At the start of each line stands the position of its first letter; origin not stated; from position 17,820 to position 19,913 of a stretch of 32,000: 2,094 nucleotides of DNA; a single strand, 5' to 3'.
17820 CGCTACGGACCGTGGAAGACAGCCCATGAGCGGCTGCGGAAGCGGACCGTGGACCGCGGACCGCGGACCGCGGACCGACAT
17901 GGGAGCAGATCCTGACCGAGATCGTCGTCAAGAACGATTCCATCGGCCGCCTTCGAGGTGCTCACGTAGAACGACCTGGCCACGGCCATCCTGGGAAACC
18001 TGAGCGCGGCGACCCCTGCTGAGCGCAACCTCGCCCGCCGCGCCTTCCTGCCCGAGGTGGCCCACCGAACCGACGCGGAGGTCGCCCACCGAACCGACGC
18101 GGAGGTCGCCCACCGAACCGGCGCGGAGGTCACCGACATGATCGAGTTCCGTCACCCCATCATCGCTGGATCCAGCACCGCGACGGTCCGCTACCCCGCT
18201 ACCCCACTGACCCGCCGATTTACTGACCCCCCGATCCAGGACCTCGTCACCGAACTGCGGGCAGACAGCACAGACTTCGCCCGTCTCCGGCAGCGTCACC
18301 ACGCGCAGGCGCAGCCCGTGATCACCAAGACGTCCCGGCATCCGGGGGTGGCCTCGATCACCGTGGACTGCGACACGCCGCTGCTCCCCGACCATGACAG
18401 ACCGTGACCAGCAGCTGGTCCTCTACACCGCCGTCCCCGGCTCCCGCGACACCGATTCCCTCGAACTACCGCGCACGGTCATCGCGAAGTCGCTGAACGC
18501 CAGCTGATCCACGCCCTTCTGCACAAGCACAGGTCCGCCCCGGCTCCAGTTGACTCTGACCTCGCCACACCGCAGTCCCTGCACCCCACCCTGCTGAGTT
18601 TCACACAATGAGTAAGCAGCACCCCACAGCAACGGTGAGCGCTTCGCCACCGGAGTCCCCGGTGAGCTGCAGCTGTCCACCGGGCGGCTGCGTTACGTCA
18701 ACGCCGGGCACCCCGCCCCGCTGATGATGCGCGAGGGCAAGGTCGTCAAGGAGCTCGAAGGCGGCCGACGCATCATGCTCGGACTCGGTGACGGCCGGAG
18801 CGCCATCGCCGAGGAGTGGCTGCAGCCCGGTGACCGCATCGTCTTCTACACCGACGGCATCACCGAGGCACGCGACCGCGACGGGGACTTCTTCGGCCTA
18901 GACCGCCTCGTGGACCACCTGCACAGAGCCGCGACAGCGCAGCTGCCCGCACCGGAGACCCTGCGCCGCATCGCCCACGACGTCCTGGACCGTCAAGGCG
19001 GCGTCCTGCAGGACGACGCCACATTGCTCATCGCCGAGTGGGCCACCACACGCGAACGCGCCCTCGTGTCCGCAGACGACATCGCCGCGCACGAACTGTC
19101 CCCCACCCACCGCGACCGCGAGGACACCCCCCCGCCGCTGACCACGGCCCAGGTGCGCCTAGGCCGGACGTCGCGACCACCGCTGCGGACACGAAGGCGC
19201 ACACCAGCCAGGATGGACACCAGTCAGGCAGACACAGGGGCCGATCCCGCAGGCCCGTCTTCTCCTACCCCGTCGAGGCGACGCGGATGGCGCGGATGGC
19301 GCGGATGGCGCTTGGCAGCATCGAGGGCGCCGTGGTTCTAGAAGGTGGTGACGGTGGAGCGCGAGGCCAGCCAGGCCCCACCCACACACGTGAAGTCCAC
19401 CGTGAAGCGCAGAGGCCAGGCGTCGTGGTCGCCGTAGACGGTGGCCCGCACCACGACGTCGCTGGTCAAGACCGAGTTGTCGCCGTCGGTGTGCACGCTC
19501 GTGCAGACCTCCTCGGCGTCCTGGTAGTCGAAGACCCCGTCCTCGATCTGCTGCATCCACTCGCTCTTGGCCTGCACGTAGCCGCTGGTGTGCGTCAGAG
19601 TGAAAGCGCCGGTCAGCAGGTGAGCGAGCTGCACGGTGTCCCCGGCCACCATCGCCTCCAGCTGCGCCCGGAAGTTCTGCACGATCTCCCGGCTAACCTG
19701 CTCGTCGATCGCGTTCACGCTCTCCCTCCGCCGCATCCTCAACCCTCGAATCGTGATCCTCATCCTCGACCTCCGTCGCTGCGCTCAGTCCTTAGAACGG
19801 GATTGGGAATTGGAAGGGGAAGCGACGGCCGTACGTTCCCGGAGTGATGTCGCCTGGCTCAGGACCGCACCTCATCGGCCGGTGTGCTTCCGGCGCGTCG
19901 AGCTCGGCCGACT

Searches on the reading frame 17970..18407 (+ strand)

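Call 7: search_protein_families(library=pfam, proteins=[window:18057-18407:+], max_evalue=0.01)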
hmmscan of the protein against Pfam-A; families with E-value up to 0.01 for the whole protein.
window:18057-18407:+ (116 aa): 1 family
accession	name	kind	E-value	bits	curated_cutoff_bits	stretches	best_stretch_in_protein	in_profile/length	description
PF17765.7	MLTR_LBD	-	9.2e-11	42.5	26.3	1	51-114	82-145/168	MmyB-like transcription regulator ligand binding domain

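Call 8: search_protein_families(library=pfam, proteins=[window:17970-18407:+], max_evalue=0.001)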
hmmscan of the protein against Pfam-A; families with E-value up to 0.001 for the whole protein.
window:17970-18407:+ (145 aa): 1 family
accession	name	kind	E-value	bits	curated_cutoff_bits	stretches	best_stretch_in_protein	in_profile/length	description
PF17765.7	MLTR_LBD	-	2.6e-15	57.4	26.3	1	80-143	82-145/168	MmyB-like transcription regulator ligand binding domain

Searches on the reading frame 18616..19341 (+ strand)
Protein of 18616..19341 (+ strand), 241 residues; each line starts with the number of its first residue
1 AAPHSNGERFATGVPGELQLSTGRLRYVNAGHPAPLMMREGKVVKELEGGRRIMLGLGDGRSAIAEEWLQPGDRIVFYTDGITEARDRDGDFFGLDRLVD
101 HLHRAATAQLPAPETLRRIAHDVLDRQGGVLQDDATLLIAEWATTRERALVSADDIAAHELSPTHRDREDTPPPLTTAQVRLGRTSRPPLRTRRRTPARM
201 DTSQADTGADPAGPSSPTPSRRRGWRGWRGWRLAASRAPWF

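Call 7: search_protein_families(library=pfam, proteins=[window:18724-19341:+], max_evalue=0.01)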
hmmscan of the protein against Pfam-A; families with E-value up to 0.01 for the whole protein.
window:18724-19341:+ (205 aa): 1 family
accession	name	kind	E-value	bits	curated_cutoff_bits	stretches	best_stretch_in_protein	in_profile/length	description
PF07228.17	SpoIIE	-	1e-19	71.7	25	1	3-106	89-191/192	Stage II sporulation protein E (SpoIIE)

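Call 34: search_protein_families(library=ncbifam, proteins=[window:18616-19341:+], max_evalue=0.01)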
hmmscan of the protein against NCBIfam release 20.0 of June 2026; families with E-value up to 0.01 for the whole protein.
window:18616-19341:+ (241 aa): 2 families
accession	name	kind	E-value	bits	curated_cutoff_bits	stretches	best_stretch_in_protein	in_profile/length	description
NF038263.1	prot_phos_SiaA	equivalog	0.0007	18.2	700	1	21-138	538-653/658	biofilm regulation protein phosphatase SiaA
TIGR02865.1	spore_II_E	equivalog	0.0051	14.9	490.8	1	6-140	632-761/764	stage II sporulation protein E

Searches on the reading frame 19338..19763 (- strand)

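Call 6: search_protein_families(library=pfam, proteins=[window:19338-19763:-], max_evalue=0.01)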
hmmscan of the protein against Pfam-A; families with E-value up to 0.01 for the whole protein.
window:19338-19763:- (141 aa): 2 families
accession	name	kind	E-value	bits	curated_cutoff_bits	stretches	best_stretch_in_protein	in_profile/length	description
PF14534.12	DUF4440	-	3.7e-20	72.8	25.2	1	27-132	1-106/107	Domain of unknown function (DUF4440)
PF12167.14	Arm-DNA-bind_2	-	0.001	19.4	22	0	10-46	21-57/65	Arm DNA-binding domain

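Call 34: search_protein_families(library=ncbifam, proteins=[window:19338-19763:-], max_evalue=0.01)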
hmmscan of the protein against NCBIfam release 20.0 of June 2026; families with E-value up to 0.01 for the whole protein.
window:19338-19763:- (141 aa): 0 families
